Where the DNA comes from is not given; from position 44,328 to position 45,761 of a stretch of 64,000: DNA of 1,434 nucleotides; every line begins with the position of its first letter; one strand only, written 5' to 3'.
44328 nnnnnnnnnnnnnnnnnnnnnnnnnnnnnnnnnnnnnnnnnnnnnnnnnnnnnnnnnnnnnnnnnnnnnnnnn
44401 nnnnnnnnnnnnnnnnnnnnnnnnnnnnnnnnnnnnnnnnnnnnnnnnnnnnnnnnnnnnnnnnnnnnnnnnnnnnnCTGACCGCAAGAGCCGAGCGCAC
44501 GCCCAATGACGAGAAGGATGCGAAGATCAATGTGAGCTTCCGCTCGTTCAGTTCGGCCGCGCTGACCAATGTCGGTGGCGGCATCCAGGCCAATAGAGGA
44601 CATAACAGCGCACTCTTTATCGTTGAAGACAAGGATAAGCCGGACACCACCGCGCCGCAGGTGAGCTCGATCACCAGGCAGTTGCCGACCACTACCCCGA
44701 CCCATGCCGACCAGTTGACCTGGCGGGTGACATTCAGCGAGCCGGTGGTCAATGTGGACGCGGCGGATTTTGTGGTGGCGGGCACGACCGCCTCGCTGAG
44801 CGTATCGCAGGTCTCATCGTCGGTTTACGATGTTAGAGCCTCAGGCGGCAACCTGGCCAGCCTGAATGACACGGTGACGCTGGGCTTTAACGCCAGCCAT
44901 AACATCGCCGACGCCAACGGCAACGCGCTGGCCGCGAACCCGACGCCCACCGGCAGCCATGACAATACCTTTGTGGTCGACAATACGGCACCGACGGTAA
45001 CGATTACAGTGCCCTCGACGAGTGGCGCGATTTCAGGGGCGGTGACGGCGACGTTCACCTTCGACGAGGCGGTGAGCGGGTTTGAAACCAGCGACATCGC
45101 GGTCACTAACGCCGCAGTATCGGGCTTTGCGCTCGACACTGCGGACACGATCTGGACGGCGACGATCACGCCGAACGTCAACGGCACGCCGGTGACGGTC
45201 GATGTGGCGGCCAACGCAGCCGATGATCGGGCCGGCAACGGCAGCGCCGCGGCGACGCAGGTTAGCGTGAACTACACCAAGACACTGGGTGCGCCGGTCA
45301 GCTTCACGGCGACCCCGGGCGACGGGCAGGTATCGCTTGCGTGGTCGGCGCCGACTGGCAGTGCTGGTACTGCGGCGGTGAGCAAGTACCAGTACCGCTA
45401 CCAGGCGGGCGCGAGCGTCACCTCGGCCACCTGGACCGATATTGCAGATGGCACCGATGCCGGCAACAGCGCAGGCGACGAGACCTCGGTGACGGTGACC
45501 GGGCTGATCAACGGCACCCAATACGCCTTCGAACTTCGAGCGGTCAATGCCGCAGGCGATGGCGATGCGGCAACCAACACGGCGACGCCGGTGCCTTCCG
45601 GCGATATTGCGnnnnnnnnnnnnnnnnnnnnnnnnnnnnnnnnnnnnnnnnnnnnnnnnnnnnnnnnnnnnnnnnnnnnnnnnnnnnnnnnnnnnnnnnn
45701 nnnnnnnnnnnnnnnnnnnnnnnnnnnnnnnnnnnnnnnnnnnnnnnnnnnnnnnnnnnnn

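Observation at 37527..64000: Giant ORF missing from the ORF track: over 26.4 kb of uninterrupted + strand coding sequence running off the window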

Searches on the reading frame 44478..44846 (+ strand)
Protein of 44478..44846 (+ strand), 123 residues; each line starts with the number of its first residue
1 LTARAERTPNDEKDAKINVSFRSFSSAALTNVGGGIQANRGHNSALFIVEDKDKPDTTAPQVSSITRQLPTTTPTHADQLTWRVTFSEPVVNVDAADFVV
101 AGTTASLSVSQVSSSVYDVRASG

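Call 34: search_protein_families(library=pfam, proteins=[window:44478-44846:+], max_evalue=1)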
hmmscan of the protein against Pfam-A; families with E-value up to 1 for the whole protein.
window:44478-44846:+ (123 aa): 2 families
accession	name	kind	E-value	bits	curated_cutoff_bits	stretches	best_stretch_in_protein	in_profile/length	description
PF19078.6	Big_12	-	0.00052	20.6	27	1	56-111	1-53/102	Bacterial Ig-like domain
PF02883.26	Alpha_adaptinC2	-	0.042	14.6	27.6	1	3-87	15-96/111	Adaptin C-terminal domain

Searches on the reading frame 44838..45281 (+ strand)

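Call 34: search_protein_families(library=pfam, proteins=[window:44838-45281:+], max_evalue=1)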
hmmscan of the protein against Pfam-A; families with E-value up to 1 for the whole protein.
window:44838-45281:+ (148 aa): 2 families
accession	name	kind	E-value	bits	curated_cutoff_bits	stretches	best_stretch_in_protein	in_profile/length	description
PF19078.6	Big_12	-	9.4e-19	68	27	1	48-145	1-99/102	Bacterial Ig-like domain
PF13750.12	Big_3_3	-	0.15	12.1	27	1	19-60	19-51/157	Bacterial Ig-like domain (group 3)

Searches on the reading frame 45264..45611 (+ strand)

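Call 34: search_protein_families(library=pfam, proteins=[window:45264-45611:+], max_evalue=1)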
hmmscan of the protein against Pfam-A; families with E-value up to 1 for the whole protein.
window:45264-45611:+ (116 aa): 6 families
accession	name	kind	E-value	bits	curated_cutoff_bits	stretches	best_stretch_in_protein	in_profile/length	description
PF00041.27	fn3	-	1e-10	42.1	25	1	12-104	4-79/84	Fibronectin type III domain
PF16656.11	Pur_ac_phosph_N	-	4.6e-05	24.3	30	1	14-95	8-82/93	Purple acid Phosphatase, N-terminal domain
PF25059.1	FN3_DSCAM-DSCAML_C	-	7.4e-05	23.5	39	1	41-113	22-84/89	DSCAM/DSCAML C-terminal Fn3-like domain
PF16409.10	DUF5017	-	0.02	14.8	28.8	1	42-87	88-133/187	Domain of unknown function (DUF5017)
PF22352.2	K319L-like_PKD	-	0.022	15.2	27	1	51-102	27-77/84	K319L-like, PKD domain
PF16323.11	DUF4959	-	0.12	13.2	32.9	1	55-101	51-97/106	Domain of unknown function (DUF4959)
